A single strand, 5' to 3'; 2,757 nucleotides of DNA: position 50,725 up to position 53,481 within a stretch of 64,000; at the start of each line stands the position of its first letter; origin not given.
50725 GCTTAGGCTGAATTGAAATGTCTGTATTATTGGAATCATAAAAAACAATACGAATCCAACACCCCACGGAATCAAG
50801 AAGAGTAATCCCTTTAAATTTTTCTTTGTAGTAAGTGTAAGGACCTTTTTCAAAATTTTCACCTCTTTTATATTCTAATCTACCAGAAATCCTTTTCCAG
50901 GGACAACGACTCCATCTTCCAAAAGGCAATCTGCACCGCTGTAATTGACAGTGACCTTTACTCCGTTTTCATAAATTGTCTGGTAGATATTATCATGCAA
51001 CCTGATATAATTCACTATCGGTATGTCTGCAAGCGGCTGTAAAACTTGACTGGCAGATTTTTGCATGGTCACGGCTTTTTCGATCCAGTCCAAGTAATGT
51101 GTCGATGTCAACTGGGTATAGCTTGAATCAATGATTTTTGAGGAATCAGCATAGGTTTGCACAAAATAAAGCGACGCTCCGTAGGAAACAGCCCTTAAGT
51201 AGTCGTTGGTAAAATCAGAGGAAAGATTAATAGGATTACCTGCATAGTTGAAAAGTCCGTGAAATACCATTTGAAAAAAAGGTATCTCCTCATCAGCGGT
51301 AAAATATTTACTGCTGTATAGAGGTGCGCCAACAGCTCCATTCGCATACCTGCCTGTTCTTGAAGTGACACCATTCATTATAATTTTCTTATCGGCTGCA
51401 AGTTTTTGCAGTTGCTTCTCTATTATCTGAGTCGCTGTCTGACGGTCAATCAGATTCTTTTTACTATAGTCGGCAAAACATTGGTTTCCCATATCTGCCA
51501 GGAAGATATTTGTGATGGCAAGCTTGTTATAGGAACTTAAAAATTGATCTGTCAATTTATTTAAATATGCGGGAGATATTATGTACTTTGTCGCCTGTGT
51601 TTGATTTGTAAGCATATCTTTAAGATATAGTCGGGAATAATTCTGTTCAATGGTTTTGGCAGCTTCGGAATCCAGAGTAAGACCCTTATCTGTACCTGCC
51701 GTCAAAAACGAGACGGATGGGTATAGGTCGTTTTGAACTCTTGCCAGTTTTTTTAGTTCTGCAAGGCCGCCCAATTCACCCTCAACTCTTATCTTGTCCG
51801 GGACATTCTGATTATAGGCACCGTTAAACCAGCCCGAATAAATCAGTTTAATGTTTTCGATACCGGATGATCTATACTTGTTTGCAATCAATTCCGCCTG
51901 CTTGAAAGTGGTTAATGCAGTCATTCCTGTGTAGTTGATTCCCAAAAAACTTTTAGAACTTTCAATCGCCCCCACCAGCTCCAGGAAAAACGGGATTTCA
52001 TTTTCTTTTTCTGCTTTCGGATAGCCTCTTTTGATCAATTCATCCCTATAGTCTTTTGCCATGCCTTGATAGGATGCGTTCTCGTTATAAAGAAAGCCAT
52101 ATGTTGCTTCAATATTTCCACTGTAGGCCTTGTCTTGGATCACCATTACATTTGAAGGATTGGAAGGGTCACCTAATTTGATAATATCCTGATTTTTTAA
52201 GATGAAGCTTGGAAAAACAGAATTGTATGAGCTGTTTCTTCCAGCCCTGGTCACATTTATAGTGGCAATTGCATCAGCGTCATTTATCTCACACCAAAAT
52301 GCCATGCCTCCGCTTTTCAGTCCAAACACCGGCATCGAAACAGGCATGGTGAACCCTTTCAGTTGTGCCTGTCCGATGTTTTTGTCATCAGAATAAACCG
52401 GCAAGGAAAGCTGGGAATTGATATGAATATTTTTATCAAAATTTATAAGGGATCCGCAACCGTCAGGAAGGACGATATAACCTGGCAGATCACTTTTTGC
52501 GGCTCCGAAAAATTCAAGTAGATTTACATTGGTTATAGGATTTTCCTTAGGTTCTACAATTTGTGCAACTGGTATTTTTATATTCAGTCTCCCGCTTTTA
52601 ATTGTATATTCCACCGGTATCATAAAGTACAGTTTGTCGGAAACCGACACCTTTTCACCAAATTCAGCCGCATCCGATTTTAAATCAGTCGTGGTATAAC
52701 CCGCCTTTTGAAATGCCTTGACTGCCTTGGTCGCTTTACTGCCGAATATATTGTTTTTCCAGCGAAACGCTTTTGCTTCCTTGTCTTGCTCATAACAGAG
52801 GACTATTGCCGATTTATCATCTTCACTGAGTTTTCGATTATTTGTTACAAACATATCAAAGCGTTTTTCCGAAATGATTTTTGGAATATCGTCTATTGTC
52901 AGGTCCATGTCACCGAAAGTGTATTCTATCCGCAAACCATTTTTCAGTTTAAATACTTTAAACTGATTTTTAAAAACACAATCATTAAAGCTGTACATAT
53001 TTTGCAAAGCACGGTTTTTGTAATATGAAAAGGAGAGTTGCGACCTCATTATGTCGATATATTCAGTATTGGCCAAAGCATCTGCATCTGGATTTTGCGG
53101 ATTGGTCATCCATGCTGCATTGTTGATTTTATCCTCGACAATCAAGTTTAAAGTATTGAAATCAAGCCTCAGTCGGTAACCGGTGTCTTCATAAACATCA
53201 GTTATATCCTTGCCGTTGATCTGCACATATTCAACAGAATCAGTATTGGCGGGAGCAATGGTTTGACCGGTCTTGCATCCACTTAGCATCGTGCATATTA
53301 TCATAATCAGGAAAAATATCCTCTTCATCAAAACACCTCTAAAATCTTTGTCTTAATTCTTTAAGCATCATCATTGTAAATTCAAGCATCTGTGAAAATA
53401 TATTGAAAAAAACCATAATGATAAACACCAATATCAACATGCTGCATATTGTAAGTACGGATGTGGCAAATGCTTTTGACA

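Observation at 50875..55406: NHL/TPR beta-propeller - Yip1 - DUF5696-like lipoprotein triad wedged between two ABC permease pairs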

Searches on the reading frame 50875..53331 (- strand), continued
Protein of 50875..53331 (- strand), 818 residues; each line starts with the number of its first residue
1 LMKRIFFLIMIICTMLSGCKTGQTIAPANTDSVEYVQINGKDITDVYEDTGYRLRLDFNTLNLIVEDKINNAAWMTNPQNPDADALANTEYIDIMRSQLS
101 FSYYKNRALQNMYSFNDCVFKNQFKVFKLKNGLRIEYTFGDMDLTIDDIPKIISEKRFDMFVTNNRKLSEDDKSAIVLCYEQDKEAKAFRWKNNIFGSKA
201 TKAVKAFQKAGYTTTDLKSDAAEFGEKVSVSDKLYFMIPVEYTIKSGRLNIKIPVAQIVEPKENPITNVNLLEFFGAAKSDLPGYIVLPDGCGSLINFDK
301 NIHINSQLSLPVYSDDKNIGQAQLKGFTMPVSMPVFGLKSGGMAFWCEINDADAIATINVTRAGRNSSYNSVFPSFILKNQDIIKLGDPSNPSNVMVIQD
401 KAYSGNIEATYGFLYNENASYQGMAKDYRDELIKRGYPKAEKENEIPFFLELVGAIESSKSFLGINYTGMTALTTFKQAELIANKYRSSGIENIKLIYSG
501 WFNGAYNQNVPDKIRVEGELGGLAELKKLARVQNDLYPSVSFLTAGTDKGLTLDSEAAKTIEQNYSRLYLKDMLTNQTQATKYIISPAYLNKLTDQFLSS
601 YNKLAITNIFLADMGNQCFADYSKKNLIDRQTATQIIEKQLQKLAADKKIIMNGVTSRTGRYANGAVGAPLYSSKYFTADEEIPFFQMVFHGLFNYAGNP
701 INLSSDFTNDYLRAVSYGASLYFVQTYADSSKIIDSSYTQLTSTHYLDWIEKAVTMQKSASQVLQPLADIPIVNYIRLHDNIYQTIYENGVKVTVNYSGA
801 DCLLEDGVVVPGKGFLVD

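Call 44: find_encoding_contigs(protein=P0026, flank=10000, max_places=2)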
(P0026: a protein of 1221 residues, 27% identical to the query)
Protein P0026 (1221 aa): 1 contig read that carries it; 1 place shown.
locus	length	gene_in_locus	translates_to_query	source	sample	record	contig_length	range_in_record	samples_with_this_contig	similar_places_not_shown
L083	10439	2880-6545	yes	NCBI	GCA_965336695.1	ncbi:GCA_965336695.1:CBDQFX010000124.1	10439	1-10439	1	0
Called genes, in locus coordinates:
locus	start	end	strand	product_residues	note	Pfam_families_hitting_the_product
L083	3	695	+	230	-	?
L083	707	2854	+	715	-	PF01436:NHL (weak), PF08450:SGL (faint), PF13432:TPR_16 (weak), PF04893:Yip1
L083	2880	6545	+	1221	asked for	PF18952:DUF5696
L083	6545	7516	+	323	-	PF00528:BPD_transp_1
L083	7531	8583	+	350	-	PF00528:BPD_transp_1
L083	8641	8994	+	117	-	-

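Call 45: find_encoding_contigs(protein=P0032, flank=10000, max_places=2)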
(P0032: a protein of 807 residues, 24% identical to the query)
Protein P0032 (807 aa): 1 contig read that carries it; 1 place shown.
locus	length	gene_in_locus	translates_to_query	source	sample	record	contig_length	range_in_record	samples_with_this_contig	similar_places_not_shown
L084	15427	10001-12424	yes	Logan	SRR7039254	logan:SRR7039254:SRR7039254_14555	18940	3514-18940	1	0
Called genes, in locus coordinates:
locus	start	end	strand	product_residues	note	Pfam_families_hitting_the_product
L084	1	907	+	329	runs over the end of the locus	PF00356:LacI, PF00532:Peripla_BP_1, PF13407:Peripla_BP_4, PF13377:Peripla_BP_3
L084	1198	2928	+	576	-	-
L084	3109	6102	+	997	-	PF01547:SBP_bac_1, PF13416:SBP_bac_8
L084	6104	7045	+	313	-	PF00528:BPD_transp_1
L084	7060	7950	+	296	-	PF00528:BPD_transp_1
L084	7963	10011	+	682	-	PF01436:NHL (faint), PF08450:SGL (faint), PF17170:DUF5128 (faint), PF00515:TPR_1 (faint), PF07719:TPR_2 (faint), PF13414:TPR_11 (weak), PF13432:TPR_16, PF04893:Yip1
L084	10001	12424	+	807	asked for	PF18952:DUF5696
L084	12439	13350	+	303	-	PF00528:BPD_transp_1 (faint)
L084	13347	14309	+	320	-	PF00528:BPD_transp_1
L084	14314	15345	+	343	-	PF03935:SKN1_KRE6_Sbg1, PF26113:GH16_XgeA, PF00722:Glyco_hydro_16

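Call 46: search_protein_representatives(alignment_id=A1)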
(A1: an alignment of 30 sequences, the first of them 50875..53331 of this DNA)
Query: 30 sequences, 830 profile positions. Proteins with E-value up to 0.001 (for the whole library): 7380; up to 1e-10: 5796; up to 1e-30: 4206. The best 150 are listed.
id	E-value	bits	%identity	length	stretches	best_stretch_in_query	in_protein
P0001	5.4e-294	993.9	-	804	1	19-826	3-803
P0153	1.2e-287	973.0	-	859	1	1-829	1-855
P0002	1.2e-286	969.6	-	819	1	3-826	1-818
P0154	1.8e-279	945.9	-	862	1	5-827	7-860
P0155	1.0e-275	933.4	-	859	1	5-829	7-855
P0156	3.2e-275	931.8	-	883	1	4-829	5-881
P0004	6.5e-275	930.8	-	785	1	3-813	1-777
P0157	3.3e-270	915.2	-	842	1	4-828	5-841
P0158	1.5e-269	913.1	-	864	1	8-829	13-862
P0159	7.0e-268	907.5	-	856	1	8-829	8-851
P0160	2.2e-266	902.5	-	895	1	9-829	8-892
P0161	8.1e-266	900.7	-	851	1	8-829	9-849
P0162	1.5e-264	896.5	-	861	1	10-828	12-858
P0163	1.2e-262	890.3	-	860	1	1-829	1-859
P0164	5.5e-262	888.0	-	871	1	6-828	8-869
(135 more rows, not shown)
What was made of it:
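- On Pfam DUF5696 (PF18952): The family has 7,380 clusters at 50% identity with E<=1e-3 (call 46).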

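Call 55: find_encoding_contigs(protein=P0004, flank=10000, max_places=1)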
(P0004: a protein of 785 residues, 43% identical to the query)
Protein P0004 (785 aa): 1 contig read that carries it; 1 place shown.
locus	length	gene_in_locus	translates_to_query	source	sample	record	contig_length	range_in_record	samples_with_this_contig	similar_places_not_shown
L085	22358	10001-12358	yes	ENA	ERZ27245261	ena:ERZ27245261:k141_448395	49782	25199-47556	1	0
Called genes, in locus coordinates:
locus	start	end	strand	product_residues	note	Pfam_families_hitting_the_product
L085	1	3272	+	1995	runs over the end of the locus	-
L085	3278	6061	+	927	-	PF01547:SBP_bac_1, PF13416:SBP_bac_8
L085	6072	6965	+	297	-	PF00528:BPD_transp_1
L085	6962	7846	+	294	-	PF00528:BPD_transp_1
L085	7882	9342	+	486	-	PF25021:TEN_NHL (faint), PF08450:SGL (faint), PF01436:NHL (weak)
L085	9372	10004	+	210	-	PF04893:Yip1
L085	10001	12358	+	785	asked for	PF18952:DUF5696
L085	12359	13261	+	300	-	PF00528:BPD_transp_1 (weak)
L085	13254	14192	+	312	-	PF00528:BPD_transp_1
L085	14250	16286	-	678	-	PF17191:RecG_wedge, PF00270:DEAD, PF04851:ResIII, PF00271:Helicase_C, PF19833:RecG_dom3_C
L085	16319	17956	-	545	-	PF02734:Dak2, PF21645:FakA-like_M, PF13684:FakA-like_C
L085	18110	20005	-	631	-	PF19484:DUF6020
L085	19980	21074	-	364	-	PF00535:Glycos_transf_2, PF04138:GtrA_DPMS_TM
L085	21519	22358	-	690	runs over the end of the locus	PF02065:Melibiase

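Call 56: find_encoding_contigs(protein=P0005, flank=10000, max_places=1)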
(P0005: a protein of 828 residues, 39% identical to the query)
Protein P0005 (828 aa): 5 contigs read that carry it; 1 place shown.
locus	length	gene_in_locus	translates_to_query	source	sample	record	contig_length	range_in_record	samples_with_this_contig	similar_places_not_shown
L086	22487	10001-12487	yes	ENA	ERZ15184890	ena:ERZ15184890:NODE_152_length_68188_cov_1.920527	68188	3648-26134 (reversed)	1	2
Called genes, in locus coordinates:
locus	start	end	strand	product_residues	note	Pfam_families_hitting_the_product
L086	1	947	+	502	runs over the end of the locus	PF00884:Sulfatase, PF01663:Phosphodiest, PF16347:SGSH_C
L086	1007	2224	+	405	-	PF01204:Trehalase, PF03200:Glyco_hydro_63 (faint), PF22422:MGH1-like_GH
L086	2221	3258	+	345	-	PF00144:Beta-lactamase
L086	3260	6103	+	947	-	PF01547:SBP_bac_1, PF13416:SBP_bac_8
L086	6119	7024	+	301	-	PF00528:BPD_transp_1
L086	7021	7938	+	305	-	PF00528:BPD_transp_1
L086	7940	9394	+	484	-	PF25021:TEN_NHL (faint), PF01436:NHL (weak), PF07719:TPR_2 (faint)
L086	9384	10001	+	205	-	PF04893:Yip1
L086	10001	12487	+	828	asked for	PF18952:DUF5696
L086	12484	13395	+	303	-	PF00528:BPD_transp_1 (weak)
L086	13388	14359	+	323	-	PF00528:BPD_transp_1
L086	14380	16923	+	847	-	PF25788:Ig_Rha78A_N, PF08531:Bac_rhamnosid_N, PF05592:Bac_rhamnosid, PF17389:Bac_rhamnosid6H, PF17390:Bac_rhamnosid_C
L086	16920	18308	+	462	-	-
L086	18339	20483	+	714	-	-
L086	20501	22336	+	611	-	-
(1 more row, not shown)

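Call 57: find_encoding_contigs(protein=P0002, flank=10000, max_places=1)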
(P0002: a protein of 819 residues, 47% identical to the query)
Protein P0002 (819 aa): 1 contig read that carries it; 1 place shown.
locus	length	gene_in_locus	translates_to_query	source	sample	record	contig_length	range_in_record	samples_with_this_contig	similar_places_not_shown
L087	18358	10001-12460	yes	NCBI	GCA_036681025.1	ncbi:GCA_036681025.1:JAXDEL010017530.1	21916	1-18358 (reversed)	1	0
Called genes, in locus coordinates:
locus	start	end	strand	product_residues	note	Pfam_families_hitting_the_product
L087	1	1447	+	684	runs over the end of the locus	-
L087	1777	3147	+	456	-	PF16317:Glyco_hydro_99 (weak)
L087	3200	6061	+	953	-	PF01547:SBP_bac_1, PF13416:SBP_bac_8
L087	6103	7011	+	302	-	PF00528:BPD_transp_1 (weak)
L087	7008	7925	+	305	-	PF00528:BPD_transp_1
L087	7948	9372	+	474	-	PF25021:TEN_NHL (faint), PF01436:NHL (faint)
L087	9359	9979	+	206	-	PF04893:Yip1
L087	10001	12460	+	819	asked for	PF18952:DUF5696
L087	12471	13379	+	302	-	PF00528:BPD_transp_1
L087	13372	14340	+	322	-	PF00528:BPD_transp_1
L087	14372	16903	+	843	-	PF25788:Ig_Rha78A_N, PF08531:Bac_rhamnosid_N, PF05592:Bac_rhamnosid, PF17389:Bac_rhamnosid6H, PF17390:Bac_rhamnosid_C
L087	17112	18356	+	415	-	?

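Call 58: search_protein_families(library=pfam, alignment_id=A1, max_evalue=1)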
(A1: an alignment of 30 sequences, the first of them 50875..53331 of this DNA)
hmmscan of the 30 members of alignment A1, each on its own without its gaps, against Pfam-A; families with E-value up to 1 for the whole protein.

A. member 1, window:50875-53331:- (818 aa): 3 families
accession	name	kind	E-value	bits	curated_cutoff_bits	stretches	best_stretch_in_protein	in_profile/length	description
PF18952.6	DUF5696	-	6.3e-165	550.6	25.6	1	215-815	2-612/612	Family of unknown function (DUF5696)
PF05397.17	Med15_fungi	-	0.1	13.2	25.2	1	566-599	72-104/112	Mediator complex subunit 15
PF02547.20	Queuosine_synth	-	0.1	12.2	25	1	752-789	119-155/322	Queuosine biosynthesis protein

B. families by the number of members that match (of 30 scanned): 25 families
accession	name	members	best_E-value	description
PF18952.6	DUF5696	30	1.5e-223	Family of unknown function (DUF5696)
PF11219.13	DUF3014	2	0.083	Protein of unknown function (DUF3014)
PF22479.2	Pam3_gp18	1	0.0061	Cyanophage baseplate Pam3 plug gp18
PF08139.17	LPAM_1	1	0.0079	Prokaryotic membrane lipoprotein lipid attachment site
PF22768.1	SPP1_Dit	1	0.031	Siphovirus-type tail component, C-terminal domain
PF07961.18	MBA1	1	0.051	MBA1-like protein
PF08428.16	Rib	1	0.057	Rib domain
PF07202.18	Tcp10_C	1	0.064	T-complex protein 10 C-terminus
PF13596.12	PAS_10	1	0.064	PAS domain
PF02813.19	Retro_M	1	0.097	Retroviral M domain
PF02547.20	Queuosine_synth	1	0.1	Queuosine biosynthesis protein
PF05397.17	Med15_fungi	1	0.1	Mediator complex subunit 15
PF16378.10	DUF4988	1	0.12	Domain of unknown function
PF17755.6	UvrA_DNA-bind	1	0.12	UvrA DNA-binding domain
PF13833.12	EF-hand_8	1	0.13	EF-hand domain pair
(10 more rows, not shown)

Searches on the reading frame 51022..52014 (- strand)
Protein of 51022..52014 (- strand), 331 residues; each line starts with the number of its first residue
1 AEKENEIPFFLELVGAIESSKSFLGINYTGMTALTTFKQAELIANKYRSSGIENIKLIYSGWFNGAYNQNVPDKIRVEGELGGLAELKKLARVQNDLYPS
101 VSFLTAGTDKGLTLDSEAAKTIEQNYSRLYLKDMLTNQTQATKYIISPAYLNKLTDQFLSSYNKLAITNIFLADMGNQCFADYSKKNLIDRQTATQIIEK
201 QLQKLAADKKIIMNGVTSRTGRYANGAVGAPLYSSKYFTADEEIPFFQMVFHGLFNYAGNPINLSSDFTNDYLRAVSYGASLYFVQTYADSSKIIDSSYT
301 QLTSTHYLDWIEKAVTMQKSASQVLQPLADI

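Call 64: search_solved_structures(query=A4, max_evalue=10, show_alignments=3)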
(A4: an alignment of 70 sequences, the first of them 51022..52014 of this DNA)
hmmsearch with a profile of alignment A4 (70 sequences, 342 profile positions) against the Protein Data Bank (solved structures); distinct sequences matched with E-value up to 10: 25.
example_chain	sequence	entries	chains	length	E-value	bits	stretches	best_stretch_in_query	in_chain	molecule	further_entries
5wzq_A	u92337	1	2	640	0.00062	22.1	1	33-108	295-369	Alpha-N-acetylgalactosaminidase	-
5wzn_A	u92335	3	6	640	0.0012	21.2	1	33-103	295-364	Alpha-N-acetylgalactosaminidase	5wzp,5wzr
6jpr_B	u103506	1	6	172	0.22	13.8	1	176-235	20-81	Phycocyanin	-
8or6_A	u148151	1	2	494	0.29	13.3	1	72-119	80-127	Alpha-amylase A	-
8orp_A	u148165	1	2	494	0.29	13.3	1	72-119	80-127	Alpha-amylase A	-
22vh_D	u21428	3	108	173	0.33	13.2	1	179-231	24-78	C-phycocyanin beta subunit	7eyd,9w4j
9w7k_C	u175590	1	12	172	0.33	13.2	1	179-231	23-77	C-phycocyanin beta subunit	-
6hrn_B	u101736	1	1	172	0.46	12.7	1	175-231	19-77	Beta Subunit of Cyanobacterial Phycocyanin protein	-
9fyz_A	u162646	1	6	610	0.53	12.5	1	71-126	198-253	Neopullulanase SusA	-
1gh0_B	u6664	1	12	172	0.56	12.4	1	178-231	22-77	C-PHYCOCYANIN BETA SUBUNIT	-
3brp_B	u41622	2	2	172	0.56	12.4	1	176-231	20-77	C-phycocyanin beta chain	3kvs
1phn_B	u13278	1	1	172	0.58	12.4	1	176-231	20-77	PHYCOCYANIN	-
2uum_X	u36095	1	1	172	0.59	12.3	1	178-231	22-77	C-PHYCOCYANIN BETA CHAIN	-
2uum_B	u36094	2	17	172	0.61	12.3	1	178-231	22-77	C-PHYCOCYANIN BETA CHAIN | Phycocyanin beta chain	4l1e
9o17_AN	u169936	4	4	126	0.7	12.1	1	12-59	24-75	Small ribosomal subunit protein uS11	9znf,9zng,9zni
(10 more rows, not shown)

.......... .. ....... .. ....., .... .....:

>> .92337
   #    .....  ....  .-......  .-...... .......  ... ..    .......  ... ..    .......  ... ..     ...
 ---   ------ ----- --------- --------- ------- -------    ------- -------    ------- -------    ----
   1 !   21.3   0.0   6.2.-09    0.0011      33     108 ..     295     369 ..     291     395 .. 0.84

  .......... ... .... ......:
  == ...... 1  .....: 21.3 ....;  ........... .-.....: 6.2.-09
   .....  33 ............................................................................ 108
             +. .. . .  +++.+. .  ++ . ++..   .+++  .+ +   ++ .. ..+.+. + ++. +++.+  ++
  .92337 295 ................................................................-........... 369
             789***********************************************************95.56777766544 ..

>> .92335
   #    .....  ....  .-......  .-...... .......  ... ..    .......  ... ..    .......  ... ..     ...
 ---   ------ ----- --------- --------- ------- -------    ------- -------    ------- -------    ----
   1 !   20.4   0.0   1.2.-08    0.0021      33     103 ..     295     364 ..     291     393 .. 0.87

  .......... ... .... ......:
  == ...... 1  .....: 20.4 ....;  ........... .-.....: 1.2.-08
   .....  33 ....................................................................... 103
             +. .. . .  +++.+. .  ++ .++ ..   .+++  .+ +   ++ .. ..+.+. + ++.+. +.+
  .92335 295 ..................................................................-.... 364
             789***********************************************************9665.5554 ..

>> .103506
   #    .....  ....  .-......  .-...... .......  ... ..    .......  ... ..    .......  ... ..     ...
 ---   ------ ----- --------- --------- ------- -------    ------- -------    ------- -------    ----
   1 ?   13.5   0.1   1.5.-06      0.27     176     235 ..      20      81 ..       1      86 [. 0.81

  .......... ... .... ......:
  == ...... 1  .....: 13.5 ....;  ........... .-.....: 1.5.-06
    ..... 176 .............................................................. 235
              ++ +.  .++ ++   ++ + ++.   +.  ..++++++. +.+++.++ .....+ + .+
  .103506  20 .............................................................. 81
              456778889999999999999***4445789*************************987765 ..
